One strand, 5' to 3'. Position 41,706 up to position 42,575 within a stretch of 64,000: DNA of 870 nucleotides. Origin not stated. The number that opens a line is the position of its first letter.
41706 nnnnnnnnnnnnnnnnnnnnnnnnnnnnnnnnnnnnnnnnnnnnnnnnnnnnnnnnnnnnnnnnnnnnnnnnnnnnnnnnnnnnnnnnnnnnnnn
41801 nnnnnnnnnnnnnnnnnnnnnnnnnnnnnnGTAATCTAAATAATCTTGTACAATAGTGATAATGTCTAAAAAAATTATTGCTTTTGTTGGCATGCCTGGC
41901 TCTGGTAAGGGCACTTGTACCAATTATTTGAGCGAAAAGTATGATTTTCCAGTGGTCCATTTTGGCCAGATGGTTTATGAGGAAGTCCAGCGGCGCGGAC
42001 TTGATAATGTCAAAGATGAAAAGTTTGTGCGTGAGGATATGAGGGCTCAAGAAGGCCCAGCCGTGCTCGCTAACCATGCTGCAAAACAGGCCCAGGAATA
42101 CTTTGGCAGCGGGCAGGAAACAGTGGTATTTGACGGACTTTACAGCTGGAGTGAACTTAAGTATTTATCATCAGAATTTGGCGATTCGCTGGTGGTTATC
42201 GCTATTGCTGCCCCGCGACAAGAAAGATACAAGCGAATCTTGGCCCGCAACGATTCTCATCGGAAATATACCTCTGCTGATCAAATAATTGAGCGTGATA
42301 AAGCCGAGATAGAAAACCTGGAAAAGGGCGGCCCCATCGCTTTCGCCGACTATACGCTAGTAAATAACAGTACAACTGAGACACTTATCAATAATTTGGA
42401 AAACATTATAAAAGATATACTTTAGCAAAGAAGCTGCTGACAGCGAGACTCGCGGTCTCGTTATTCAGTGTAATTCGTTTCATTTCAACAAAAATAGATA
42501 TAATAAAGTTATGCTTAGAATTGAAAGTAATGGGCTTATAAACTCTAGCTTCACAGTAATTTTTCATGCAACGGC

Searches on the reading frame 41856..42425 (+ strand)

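Call 72: search_protein_families(library=pfam, proteins=[window:41856-42425:+], max_evalue=0.00001)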
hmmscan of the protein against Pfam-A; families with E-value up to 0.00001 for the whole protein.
window:41856-42425:+ (189 aa): 2 families
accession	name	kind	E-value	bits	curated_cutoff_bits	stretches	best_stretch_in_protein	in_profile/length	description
PF13207.12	AAA_17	-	1.7e-18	67.6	27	1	11-144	1-135/136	AAA domain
PF13238.12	AAA_18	-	1.2e-12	48.8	29.4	1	8-146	1-120/128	AAA domain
